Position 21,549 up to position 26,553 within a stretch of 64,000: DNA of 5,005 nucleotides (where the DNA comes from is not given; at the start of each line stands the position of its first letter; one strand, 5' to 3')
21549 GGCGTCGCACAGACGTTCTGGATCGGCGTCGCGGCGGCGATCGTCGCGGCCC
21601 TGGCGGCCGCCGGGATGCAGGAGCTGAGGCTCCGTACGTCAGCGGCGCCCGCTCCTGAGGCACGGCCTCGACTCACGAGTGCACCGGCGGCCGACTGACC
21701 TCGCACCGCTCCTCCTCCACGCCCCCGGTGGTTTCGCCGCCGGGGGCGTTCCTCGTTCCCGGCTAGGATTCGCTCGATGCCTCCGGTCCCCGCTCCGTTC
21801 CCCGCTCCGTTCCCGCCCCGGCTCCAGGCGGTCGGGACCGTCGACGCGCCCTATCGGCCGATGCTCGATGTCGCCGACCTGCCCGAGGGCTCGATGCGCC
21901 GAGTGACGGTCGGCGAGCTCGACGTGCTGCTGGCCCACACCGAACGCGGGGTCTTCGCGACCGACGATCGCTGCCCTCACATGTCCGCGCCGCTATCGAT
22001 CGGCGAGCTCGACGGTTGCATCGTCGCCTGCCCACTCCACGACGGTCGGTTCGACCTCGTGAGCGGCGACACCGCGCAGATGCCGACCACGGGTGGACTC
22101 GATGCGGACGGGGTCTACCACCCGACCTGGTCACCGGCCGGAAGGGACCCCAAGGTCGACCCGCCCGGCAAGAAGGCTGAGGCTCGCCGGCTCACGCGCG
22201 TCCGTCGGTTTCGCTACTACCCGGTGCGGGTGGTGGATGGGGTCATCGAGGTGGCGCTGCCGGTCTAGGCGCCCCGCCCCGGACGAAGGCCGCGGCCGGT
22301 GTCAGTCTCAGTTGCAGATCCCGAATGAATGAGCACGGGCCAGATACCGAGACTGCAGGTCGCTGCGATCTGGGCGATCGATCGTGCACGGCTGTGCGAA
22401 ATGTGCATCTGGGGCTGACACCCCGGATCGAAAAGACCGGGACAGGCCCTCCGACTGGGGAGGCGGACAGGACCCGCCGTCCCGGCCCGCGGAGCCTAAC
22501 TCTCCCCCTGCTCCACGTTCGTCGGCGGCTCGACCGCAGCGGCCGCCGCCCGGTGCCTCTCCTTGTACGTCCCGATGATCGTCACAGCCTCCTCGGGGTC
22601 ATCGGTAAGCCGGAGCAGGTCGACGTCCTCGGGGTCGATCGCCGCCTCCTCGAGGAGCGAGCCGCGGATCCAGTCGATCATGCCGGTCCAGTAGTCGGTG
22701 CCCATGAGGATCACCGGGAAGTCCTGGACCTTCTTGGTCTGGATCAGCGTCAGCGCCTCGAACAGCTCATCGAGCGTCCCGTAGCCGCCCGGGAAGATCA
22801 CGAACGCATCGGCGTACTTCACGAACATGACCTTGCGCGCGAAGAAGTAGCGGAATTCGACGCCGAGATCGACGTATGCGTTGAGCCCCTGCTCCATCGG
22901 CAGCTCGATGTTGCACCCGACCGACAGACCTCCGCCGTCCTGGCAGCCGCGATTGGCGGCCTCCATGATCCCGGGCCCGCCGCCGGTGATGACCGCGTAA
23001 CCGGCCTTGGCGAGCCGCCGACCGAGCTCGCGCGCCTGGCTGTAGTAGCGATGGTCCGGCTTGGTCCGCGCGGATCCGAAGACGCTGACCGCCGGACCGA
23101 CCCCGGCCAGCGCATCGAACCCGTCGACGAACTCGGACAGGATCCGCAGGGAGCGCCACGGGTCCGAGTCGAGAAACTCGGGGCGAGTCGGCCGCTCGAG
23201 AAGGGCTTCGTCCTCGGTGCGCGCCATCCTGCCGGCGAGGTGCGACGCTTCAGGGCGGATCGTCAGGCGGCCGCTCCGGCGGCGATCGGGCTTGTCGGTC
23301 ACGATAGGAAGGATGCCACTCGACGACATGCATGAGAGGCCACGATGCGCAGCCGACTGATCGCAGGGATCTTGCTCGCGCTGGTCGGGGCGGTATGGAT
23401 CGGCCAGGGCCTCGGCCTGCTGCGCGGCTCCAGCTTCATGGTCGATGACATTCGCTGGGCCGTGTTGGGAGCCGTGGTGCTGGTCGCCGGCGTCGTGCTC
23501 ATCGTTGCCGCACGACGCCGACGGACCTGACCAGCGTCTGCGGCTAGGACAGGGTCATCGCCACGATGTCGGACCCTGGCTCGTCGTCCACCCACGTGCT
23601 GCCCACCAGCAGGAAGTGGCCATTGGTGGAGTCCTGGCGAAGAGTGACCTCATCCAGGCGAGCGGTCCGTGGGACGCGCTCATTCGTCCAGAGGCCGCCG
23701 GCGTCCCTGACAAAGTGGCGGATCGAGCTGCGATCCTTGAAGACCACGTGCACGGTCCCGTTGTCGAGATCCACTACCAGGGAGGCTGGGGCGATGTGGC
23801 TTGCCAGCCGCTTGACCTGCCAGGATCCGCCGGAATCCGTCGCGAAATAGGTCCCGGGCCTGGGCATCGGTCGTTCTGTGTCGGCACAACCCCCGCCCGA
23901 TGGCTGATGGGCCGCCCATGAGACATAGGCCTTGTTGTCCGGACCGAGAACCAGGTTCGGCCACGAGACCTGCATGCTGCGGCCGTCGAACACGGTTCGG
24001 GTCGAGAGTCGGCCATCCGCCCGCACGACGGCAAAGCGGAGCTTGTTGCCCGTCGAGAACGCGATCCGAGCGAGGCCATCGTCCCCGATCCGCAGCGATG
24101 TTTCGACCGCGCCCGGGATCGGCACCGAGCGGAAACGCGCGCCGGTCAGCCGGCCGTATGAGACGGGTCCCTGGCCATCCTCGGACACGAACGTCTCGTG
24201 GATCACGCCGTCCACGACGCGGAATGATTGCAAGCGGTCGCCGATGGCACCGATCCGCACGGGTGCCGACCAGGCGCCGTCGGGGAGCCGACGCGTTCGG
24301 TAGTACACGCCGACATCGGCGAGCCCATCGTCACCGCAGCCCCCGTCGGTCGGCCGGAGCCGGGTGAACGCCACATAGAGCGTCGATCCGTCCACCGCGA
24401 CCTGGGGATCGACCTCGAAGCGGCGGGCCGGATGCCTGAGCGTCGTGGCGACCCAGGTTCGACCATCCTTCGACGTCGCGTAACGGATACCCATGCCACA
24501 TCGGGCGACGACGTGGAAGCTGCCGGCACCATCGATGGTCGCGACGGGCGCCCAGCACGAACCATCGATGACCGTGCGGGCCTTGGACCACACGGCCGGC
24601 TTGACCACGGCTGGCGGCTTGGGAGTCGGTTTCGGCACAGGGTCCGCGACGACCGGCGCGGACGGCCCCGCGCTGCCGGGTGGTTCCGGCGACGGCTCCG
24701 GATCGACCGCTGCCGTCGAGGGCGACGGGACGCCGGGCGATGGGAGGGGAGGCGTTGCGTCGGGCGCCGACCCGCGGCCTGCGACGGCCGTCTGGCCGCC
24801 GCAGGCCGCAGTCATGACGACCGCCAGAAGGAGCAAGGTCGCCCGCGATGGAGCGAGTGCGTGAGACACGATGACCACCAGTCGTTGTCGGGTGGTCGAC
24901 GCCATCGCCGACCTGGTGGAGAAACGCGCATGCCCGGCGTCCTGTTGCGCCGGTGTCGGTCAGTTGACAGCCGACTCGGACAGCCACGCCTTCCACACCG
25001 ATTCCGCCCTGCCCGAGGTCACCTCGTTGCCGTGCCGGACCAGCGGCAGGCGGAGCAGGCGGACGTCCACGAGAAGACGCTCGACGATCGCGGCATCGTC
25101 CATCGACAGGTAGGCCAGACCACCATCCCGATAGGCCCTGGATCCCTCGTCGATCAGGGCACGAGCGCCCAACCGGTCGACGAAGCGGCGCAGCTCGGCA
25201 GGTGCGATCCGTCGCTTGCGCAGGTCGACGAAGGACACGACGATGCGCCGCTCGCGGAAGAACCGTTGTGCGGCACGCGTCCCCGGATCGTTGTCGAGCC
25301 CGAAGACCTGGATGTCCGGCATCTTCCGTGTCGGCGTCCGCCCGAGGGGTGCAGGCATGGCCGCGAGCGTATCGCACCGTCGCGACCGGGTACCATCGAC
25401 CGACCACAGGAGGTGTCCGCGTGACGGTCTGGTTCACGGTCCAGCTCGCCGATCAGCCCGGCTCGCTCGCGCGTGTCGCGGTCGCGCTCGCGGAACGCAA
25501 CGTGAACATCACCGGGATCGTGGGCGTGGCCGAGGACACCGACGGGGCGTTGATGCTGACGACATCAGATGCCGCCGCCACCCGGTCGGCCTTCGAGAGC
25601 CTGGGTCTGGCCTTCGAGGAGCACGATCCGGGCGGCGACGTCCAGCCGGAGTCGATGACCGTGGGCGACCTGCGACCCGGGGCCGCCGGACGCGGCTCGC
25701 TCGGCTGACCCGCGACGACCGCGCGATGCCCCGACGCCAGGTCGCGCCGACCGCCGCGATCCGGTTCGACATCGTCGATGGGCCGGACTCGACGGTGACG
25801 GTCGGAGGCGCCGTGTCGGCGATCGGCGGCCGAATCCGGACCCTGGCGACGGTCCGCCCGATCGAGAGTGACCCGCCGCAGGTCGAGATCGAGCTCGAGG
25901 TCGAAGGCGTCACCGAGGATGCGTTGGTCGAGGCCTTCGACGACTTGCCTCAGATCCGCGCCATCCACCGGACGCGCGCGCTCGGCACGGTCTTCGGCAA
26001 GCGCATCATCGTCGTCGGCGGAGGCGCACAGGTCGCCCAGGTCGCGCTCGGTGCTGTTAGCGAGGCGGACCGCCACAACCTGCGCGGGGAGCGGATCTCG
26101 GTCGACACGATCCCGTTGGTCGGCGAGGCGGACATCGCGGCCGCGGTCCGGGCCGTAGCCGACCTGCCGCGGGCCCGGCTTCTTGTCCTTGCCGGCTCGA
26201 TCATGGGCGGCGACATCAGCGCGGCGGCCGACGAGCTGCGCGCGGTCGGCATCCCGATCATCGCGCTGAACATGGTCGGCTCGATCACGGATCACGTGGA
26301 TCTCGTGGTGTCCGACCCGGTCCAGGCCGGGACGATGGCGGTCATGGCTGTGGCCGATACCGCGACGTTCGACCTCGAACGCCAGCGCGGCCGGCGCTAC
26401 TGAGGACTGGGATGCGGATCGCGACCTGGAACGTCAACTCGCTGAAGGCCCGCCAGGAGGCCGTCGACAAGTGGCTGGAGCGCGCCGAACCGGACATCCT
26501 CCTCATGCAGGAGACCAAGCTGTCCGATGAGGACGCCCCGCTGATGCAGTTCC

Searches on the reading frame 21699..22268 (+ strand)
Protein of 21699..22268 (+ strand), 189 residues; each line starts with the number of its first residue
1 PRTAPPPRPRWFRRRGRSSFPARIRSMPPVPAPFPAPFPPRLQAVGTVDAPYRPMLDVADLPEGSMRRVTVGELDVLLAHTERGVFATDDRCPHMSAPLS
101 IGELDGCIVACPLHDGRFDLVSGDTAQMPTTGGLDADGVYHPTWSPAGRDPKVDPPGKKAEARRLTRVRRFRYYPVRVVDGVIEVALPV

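Call 38: search_protein_families(library=pfam, proteins=[window:21699-22268:+], max_evalue=0.00001)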
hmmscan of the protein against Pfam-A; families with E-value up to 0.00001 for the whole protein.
window:21699-22268:+ (189 aa): 2 families
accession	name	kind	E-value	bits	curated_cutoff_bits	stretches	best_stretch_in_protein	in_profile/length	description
PF00355.32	Rieske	-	1.5e-15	57.3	20.3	1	55-133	5-83/88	Rieske [2Fe-2S] domain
PF13806.12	Rieske_2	-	3.9e-10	40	27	1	52-185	2-103/104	Rieske-like [2Fe-2S] domain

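Call 73: search_protein_families(library=ncbifam, proteins=[window:21699-22268:+], max_evalue=1e-10)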
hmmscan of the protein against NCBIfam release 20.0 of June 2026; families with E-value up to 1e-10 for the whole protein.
window:21699-22268:+ (189 aa): 3 families
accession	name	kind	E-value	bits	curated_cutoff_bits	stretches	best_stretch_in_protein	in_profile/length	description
NF007422.0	PRK09965.1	equivalog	1.2e-16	60.6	113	1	57-134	8-84/106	bifunctional 3-phenylpropionate/cinnamic acid dioxygenase ferredoxin subunit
NF041683.1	ant_diox_AndAb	equivalog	2.2e-14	53.5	150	1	57-132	7-82/100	anthranilate 1,2-dioxygenase ferredoxin subunit AndAb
NF042948.2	3PPDioc_HcaC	equivalog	1.6e-12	47.6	150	1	57-135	8-87/105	3-phenylpropionate/cinnamic acid dioxygenase ferredoxin subunit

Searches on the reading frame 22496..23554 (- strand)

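Call 38: search_protein_families(library=pfam, proteins=[window:22496-23554:-], max_evalue=0.00001)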
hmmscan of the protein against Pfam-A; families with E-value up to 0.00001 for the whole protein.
window:22496-23554:- (352 aa): 2 families
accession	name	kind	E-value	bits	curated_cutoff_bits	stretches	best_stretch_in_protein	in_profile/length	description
PF03641.19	Lysine_decarbox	-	4.4e-34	117.9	27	1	197-325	1-129/131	Possible lysine decarboxylase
PF18306.6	LDcluster4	-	2.3e-21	76.4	26.3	1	155-269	3-115/151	SLOG cluster4 family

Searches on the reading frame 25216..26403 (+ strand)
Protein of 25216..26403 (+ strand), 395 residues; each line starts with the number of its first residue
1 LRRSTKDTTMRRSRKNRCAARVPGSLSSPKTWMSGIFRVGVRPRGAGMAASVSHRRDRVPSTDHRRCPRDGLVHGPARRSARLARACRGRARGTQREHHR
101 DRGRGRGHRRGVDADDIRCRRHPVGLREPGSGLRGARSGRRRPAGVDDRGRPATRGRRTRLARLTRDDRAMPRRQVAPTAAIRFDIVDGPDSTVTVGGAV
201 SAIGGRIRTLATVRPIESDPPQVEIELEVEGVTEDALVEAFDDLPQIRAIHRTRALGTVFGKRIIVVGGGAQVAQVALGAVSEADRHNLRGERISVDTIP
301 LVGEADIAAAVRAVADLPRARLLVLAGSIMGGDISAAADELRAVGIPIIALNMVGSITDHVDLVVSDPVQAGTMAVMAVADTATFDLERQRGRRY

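Call 100: search_protein_families(library=pfam, proteins=[window:25216-26403:+], max_evalue=0.00001)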
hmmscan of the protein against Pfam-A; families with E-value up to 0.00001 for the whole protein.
window:25216-26403:+ (395 aa): 1 family
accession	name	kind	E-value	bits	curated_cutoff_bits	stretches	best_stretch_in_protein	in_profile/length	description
PF18462.6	DUF5612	-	6.8e-64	214.4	25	1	255-393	3-142/143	Domain of unknown function (DUF5612)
